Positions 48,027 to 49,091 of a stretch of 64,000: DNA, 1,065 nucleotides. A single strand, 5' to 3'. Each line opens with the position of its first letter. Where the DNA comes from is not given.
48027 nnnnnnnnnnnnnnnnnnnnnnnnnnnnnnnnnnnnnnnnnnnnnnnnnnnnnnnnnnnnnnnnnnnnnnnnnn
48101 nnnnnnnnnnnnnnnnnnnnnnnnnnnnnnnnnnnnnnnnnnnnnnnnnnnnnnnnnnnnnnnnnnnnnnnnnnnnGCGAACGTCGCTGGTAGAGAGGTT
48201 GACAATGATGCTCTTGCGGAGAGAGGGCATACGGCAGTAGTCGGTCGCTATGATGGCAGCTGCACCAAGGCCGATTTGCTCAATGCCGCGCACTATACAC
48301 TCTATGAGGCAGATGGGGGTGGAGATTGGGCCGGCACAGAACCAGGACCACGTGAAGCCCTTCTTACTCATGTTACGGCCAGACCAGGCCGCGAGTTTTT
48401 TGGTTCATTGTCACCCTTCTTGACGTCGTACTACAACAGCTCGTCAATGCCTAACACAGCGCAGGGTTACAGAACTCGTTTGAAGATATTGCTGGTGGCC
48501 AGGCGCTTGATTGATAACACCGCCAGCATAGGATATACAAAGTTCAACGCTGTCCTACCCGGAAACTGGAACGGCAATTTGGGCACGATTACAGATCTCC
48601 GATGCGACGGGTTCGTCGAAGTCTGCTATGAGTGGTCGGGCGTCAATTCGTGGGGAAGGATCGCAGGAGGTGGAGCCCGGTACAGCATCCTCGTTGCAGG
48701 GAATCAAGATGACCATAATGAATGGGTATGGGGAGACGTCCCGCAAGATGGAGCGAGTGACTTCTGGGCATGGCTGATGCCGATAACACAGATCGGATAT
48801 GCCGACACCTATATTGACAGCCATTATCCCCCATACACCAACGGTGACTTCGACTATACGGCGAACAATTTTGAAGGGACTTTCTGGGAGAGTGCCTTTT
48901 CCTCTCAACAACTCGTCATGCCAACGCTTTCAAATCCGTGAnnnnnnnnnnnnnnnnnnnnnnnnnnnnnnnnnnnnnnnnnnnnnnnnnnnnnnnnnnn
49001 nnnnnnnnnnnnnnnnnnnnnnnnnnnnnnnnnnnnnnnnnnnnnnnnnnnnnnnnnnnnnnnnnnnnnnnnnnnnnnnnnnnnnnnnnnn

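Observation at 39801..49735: Polymorphic-toxin-like array: one full-length gene plus two orphan modules, each with its own signal-peptide partner gene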

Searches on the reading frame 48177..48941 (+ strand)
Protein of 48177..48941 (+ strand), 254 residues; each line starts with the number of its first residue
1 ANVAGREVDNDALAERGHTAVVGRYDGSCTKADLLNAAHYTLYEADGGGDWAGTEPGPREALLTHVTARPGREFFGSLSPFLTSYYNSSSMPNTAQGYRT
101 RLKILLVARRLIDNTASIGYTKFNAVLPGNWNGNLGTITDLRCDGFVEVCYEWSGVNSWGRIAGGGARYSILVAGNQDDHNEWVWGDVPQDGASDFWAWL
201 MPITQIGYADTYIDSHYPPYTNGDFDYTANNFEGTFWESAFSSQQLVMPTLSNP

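Call 33: find_homologous_proteins(query=window:48177-48941:+)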
Query window:48177-48941:+ (254 aa): 3 proteins with E <= 0.001 among 564 candidates.
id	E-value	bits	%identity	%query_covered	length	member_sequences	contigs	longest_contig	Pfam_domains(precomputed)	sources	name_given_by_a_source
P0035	5.8e-119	414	100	70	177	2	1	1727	-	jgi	jgi:hypothetical protein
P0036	4.6e-109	382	63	99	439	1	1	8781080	-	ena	-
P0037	3.4e-63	231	63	69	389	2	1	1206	-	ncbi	ncbi:MAG: hypothetical protein AAB393_14750, partial [Bacteroidota bacterium]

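Call 36: search_protein_families(library=pfam, proteins=[window:48177-48941:+], max_evalue=10)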
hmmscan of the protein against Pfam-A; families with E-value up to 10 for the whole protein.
window:48177-48941:+ (254 aa): 0 families

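Call 46: find_encoding_contigs(protein=P0036, flank=8000, max_places=2)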
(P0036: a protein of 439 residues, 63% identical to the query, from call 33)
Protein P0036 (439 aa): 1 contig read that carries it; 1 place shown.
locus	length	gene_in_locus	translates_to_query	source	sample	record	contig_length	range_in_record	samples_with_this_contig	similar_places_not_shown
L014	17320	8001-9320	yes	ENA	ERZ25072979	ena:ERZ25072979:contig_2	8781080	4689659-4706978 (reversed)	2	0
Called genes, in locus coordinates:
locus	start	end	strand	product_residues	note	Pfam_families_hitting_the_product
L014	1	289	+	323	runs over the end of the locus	-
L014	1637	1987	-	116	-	PF13560:HTH_31, PF12844:HTH_19, PF13443:HTH_26 (weak), PF01381:HTH_3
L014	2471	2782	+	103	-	-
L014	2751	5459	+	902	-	PF01807:Zn_ribbon_DnaG, PF08275:DNAG_N, PF01751:Toprim (weak), PF13155:Toprim_2, PF13362:Toprim_3, PF13662:Toprim_4, PF27228:MTBMA_p00010_2nd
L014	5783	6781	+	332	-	PF02899:Phage_int_SAM_1 (weak), PF00589:Phage_integrase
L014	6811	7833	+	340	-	PF00589:Phage_integrase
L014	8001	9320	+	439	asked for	-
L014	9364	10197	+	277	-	-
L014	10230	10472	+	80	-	-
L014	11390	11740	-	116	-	PF13560:HTH_31, PF12844:HTH_19, PF13443:HTH_26 (weak), PF01381:HTH_3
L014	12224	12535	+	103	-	-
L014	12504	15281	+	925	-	PF01807:Zn_ribbon_DnaG, PF08275:DNAG_N, PF01751:Toprim (weak), PF13155:Toprim_2, PF13362:Toprim_3, PF13662:Toprim_4, PF27228:MTBMA_p00010_2nd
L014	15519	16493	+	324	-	PF02899:Phage_int_SAM_1 (weak), PF00589:Phage_integrase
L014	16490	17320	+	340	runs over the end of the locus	PF02899:Phage_int_SAM_1 (faint), PF00589:Phage_integrase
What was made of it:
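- Tip 3 occurs as a trunk-less cassette in an integrase-rich island (call 46).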

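Call 60: predict_structure(alignment_id=A4)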
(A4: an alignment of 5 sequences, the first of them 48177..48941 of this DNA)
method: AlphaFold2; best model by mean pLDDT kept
length: 254 residues; sequences in the alignment: 5
mean_pLDDT: 30.2   pTM: 0.24
mean pLDDT of the five models: 30.2, 30.1, 28.9, 28.1, 28.0
residues with pLDDT >= 90: 0; 70-90: 0; 50-70: 3; < 50: 251
segments of 3 or more residues with pLDDT < 50: 1-216, 221-225, 227-254
pLDDT, mean of each block of 10 residues (from residue 1): 21 27 36 42 35 29 25 24 24 28 33 30 23 30 29 27 25 23 24 28 30 47 47 39 31 23
secondary structure, 60 per line:
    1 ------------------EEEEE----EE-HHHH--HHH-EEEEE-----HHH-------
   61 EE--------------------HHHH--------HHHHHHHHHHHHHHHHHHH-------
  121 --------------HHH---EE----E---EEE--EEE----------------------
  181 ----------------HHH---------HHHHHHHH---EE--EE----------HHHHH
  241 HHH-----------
elements in order: E19-23 H31-34 E41-45 H83-86 H95-113 E151-153 E156-158 H209-216 H236-243
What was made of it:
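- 47187..48941 (+): Module 3 (584 aa, no signal peptide). It comprises a truncated trunk copy 3 (47266-47629), a second β-sandwich repeat, and tip 3 (48177-48941) with invariant His (RGHTAVV, 48222-48242) and Cys (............, 48597-48632). No fold could be obtained: model pLDDT 30 (call 60).
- The only tip structure attempted failed, with pLDDT 30 (call 60).
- Tried and rejected: An AlphaFold model of the tip-3 catalytic domain from a 5-sequence alignment failed (pLDDT 30; call 60).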

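Call 96: search_solved_structures(query=A4, max_evalue=10)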
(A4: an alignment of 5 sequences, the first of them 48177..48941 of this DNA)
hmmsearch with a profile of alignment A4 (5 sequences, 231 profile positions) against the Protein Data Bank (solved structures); distinct sequences matched with E-value up to 10: 0.
